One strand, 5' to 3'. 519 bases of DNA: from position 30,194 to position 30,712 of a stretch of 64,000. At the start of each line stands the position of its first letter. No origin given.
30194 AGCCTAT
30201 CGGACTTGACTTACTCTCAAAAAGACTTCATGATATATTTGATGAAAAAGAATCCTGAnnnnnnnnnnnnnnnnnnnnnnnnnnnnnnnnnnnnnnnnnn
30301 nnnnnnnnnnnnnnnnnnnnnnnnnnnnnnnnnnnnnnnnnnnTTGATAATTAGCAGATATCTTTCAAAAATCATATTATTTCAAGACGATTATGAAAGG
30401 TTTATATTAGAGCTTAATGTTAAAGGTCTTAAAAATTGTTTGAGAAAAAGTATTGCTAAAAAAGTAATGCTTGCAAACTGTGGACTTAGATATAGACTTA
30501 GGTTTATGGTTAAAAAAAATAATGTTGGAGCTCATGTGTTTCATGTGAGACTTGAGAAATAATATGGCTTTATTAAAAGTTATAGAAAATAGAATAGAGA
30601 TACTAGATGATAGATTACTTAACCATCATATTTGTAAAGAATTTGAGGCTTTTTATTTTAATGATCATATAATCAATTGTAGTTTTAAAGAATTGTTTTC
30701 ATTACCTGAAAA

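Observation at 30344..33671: Compact lasso-type RiPP operon (B2'-C-A-kinase-orf-nucleotidyltransferase) without exporter or isopeptidase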

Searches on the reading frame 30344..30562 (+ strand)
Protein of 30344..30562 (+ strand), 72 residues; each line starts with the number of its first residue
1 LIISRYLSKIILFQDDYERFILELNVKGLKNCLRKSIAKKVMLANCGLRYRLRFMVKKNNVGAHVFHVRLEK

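Call 3: search_protein_families(library=pfam, proteins=[window:30344-30562:+], max_evalue=1)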
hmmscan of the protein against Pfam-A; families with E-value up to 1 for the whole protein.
window:30344-30562:+ (72 aa): 1 family
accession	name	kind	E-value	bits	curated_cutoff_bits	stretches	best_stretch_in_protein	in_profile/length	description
PF13471.12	Transglut_core3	-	0.00012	22.4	26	1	30-64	56-92/117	Transglutaminase-like superfamily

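Call 4: search_protein_families(library=ncbifam, proteins=[window:30344-30562:+], max_evalue=1)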
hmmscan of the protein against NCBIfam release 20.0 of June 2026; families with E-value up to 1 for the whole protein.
window:30344-30562:+ (72 aa): 1 family
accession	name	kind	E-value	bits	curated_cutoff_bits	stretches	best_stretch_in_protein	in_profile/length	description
NF033537.1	lasso_biosyn_B2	equivalog_domain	0.0022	18.3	33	1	30-64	71-106/132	lasso peptide biosynthesis B2 protein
